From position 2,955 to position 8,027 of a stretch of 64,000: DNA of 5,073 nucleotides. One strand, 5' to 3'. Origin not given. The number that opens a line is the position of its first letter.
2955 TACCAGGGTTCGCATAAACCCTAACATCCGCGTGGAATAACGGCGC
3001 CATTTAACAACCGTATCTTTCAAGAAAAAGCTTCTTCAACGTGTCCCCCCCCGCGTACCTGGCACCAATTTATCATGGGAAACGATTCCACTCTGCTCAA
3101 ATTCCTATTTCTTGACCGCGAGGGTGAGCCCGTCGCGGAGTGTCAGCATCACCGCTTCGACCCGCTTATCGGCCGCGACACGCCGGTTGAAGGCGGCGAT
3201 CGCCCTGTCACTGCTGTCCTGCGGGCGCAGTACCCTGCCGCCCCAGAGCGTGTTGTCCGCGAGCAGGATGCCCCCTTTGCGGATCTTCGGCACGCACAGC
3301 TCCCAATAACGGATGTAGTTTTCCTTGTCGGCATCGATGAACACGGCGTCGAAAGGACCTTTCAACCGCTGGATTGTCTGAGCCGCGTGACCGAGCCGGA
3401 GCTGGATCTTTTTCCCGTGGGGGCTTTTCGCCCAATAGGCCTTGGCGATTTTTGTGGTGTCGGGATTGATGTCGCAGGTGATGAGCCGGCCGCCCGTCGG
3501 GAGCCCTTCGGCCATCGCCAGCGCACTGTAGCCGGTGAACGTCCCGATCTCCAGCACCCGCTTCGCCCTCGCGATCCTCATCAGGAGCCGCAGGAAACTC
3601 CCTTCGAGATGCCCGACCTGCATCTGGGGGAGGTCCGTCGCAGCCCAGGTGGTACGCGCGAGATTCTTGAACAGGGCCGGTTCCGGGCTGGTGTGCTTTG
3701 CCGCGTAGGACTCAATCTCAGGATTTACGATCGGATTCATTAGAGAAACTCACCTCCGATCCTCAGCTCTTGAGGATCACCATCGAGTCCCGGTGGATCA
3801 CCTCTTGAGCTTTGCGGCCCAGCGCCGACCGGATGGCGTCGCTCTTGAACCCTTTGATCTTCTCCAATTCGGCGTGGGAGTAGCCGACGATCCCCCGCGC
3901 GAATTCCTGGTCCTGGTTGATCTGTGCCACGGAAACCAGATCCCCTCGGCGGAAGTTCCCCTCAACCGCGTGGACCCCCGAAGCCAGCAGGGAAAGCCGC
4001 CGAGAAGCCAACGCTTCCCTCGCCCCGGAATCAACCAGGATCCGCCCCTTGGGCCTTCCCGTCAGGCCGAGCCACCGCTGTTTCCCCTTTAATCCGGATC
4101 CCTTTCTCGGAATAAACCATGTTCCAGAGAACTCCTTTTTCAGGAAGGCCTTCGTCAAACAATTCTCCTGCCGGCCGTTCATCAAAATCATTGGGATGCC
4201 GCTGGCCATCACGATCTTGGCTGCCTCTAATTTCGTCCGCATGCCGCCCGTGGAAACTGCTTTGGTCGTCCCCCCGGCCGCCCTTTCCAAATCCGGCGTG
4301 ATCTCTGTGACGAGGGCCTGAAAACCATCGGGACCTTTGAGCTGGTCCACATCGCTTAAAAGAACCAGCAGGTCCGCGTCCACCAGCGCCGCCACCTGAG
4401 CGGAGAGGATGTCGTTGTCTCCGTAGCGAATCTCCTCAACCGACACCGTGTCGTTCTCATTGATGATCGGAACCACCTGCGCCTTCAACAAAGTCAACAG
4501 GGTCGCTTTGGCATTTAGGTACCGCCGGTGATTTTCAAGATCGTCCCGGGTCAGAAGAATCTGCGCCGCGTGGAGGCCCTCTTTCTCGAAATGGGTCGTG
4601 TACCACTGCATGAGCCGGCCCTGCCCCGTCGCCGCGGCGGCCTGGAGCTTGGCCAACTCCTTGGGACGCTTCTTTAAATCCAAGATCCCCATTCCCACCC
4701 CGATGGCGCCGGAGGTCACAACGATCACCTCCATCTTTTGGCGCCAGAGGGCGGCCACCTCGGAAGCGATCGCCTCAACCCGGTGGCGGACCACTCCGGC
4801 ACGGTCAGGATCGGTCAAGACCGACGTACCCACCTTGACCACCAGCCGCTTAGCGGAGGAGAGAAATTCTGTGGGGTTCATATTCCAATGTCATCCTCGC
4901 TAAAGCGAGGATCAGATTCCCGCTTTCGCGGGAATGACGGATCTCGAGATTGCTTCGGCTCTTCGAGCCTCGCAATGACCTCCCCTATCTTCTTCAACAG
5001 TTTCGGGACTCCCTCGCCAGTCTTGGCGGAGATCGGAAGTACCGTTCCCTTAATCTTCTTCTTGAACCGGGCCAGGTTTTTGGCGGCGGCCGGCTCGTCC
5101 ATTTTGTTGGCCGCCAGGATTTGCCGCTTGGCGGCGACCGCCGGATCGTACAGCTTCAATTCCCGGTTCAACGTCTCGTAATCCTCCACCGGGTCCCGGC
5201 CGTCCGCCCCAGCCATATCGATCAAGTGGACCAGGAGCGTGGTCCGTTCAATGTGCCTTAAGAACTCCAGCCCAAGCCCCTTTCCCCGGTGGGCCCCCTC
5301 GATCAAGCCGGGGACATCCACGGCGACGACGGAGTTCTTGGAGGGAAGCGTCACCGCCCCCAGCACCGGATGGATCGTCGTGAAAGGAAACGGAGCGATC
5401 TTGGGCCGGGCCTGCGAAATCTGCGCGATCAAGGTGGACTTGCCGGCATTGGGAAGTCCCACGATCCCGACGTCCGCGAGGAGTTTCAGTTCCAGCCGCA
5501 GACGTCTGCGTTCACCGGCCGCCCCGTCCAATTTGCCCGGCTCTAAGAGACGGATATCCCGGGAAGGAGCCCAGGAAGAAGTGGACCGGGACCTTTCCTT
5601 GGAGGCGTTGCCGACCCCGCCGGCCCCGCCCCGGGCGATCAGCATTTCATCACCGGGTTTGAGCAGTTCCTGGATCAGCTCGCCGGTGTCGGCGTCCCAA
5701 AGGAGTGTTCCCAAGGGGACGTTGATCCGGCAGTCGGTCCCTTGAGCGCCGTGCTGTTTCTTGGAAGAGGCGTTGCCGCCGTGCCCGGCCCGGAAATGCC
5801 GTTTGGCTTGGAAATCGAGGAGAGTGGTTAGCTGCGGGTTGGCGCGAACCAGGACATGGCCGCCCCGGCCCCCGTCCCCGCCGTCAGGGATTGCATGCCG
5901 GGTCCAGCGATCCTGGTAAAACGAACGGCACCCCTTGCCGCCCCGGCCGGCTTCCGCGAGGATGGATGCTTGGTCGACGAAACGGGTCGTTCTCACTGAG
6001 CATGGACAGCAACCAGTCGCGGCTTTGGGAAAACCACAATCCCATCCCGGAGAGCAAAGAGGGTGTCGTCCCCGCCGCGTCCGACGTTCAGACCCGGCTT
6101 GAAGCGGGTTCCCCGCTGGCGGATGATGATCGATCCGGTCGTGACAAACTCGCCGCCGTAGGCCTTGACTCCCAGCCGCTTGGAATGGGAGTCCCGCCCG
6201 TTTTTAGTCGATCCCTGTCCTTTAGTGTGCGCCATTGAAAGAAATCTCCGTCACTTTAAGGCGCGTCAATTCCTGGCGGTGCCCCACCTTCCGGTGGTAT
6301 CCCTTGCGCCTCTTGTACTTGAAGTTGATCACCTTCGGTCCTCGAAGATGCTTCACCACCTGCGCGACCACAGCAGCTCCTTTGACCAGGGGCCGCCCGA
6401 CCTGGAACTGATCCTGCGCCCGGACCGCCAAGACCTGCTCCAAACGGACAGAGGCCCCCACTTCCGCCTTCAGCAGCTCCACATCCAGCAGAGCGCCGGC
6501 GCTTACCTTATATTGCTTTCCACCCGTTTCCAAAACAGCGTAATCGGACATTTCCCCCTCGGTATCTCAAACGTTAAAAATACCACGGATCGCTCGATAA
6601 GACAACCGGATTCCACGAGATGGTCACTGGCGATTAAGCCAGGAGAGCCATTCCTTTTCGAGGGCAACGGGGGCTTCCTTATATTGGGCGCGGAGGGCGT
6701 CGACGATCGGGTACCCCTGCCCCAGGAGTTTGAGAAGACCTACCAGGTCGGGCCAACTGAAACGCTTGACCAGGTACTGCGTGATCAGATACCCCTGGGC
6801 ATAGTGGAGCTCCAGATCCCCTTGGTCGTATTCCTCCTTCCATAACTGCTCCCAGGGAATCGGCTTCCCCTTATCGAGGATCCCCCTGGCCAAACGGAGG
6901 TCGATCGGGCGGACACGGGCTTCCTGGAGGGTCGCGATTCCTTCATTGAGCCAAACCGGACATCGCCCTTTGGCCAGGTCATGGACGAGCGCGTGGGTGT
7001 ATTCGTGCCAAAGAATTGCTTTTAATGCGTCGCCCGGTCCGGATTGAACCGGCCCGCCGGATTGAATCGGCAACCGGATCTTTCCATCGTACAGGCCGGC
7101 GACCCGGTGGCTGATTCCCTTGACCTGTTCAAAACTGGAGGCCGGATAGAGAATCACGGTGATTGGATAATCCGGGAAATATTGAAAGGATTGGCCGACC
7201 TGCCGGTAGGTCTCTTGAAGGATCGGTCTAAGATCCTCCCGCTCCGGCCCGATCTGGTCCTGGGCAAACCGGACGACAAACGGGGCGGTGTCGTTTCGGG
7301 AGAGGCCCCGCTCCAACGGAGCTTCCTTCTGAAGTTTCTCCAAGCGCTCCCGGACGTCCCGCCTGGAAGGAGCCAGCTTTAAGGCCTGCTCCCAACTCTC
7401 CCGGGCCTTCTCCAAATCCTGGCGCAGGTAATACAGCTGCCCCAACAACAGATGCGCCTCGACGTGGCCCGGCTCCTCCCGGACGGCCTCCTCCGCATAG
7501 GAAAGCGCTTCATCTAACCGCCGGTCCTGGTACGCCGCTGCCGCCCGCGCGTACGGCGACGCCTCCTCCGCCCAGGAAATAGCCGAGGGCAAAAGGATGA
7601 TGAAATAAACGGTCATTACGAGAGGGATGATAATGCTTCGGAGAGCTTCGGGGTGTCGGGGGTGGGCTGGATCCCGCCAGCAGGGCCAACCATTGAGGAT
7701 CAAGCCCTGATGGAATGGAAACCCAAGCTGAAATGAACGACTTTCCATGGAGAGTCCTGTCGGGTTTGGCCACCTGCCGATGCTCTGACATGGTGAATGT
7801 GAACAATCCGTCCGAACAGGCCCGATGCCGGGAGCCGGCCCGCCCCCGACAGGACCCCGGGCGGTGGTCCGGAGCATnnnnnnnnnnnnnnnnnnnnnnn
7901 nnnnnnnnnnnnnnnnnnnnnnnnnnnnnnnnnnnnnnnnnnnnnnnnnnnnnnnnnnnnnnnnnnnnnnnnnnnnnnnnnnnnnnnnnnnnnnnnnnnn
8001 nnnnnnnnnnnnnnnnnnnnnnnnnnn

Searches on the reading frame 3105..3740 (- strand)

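Call 38: search_protein_families(library=pfam, proteins=[window:3105-3740:-], max_evalue=0.00001)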
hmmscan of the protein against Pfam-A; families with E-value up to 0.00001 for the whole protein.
window:3105-3740:- (211 aa): 4 families
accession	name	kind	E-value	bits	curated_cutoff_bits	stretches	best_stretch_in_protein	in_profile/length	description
PF01596.23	Methyltransf_3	-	6.5e-64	215.4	22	1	16-210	3-203/204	O-methyltransferase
PF13578.12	Methyltransf_24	-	2.7e-16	60.8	26.3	1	63-163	1-104/105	Methyltransferase domain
PF01135.25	PCMT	-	4.1e-06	27.1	20.3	1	44-142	60-155/210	Protein-L-isoaspartate(D-aspartate) O-methyltransferase (PCMT)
PF13649.12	Methyltransf_25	-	7.4e-06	27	27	0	62-135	1-70/97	Methyltransferase domain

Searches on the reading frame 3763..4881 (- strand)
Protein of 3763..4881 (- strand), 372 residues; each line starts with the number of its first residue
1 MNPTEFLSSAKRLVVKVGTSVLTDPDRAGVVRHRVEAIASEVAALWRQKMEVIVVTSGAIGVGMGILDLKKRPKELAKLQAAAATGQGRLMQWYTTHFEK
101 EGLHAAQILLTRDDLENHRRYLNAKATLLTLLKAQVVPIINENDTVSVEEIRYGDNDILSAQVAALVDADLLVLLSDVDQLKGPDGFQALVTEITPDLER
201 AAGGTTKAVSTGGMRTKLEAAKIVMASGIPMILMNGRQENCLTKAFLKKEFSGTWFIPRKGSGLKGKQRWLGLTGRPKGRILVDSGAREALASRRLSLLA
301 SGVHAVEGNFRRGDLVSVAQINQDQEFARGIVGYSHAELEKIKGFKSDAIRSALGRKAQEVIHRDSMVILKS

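Call 18: search_protein_families(library=ncbifam, proteins=[window:3763-4881:-], max_evalue=0.00001)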
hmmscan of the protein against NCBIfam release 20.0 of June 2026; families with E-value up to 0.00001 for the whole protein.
window:3763-4881:- (372 aa): 5 families
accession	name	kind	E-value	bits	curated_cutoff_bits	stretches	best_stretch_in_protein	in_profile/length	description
TIGR01027.1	proB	equivalog_domain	4.5e-114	381.4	186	1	11-369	1-363/363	glutamate 5-kinase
TIGR01092.1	P5CS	equivalog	7e-38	130.3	796.75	1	6-263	3-280/715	delta l-pyrroline-5-carboxylate synthetase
NF040647.1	IPPK_Arch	equivalog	1.2e-11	44.3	120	1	14-255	2-258/259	isopentenyl phosphate kinase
TIGR00761.1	argB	equivalog_domain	5.8e-09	35.8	151.3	1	125-230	125-227/231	acetylglutamate kinase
NF010659.0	PRK14058.1-1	equivalog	2.8e-08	33.2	223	1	126-246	141-259/267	[LysW]-aminoadipate kinase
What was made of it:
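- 3763..4881 (-): proB (glutamate 5-kinase), intact. TIGR01027, 381 bits, profile positions 1-363 of 363 (call 18).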

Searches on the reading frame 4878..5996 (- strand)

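Call 18: search_protein_families(library=ncbifam, proteins=[window:4878-5996:-], max_evalue=0.00001)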
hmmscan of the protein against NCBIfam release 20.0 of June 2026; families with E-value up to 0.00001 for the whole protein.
window:4878-5996:- (372 aa): 18 families
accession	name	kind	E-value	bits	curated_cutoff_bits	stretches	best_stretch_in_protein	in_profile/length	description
NF008955.0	PRK12297.1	equivalog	6e-123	410.9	406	1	5-352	2-339/429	GTPase ObgE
TIGR02729.1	Obg_CgtA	equivalog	3.5e-111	371.4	280.25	1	6-341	1-328/329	Obg family GTPase CgtA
NF008956.1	PRK12299.1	equivalog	1e-108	363.2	300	1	5-341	1-325/327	GTPase ObgE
NF008954.1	PRK12296.1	equivalog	1.3e-90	304.1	377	1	4-352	2-350/470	GTPase ObgE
NF007171.0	PRK09602.1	subfamily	3.8e-25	88.6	387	2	223-281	75-143/397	YchF-related putative GTPase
TIGR00092.1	TIGR00092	equivalog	2.5e-18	66.3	279.2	1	176-291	5-144/368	redox-regulated ATPase YchF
TIGR03156.1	GTP_HflX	equivalog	4.7e-15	55.3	216.75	1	169-340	185-350/351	GTPase HflX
NF000908.1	PRK00089.1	equivalog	4.4e-14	52.4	237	1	176-341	6-167/291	GTPase Era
TIGR00436.1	era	equivalog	2.8e-13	49.8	116.25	1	176-339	3-161/270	GTPase Era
TIGR03594.1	GTPase_EngA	equivalog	4.7e-11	42.4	306.7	1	176-349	3-168/432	ribosome biogenesis GTPase Der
TIGR00231.1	small_GTP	domain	9.2e-11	41.8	42.5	1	175-337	5-162/164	GTP-binding protein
NF008280.0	PRK11058.1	equivalog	9.6e-11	41.1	441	1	162-342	189-362/426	ribosome rescue GTPase HflX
TIGR03918.1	GTP_HydF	equivalog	3.7e-09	35.9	325.55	1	175-344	9-170/392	[FeFe] hydrogenase H-cluster maturation GTPase HydF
NF003661.0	PRK05291.1-3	equivalog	1.1e-08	34.8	380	1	175-359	218-387/448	tRNA uridine-5-carboxymethylaminomethyl(34) synthesis GTPase MnmE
NF007071.0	PRK09518.1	equivalog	7.7e-08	31.3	953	0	173-258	444-533/706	bifunctional cytidylate kinase/GTPase Der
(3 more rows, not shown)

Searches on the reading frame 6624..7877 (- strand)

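Call 18: search_protein_families(library=ncbifam, proteins=[window:6624-7877:-], max_evalue=0.00001)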
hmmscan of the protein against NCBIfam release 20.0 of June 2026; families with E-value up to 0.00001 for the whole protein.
window:6624-7877:- (417 aa): 2 families
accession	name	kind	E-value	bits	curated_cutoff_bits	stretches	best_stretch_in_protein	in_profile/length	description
TIGR02917.1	PEP_TPR_lipo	equivalog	4.3e-09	34.8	312.2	1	109-174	265-330/899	XrtA/PEP-CTERM system TPR-repeat protein PrsT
NF047507.1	TPR_BatC_Lepto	exception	3.8e-07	29.8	175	1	109-190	62-147/214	TPR repeat-containing protein BatC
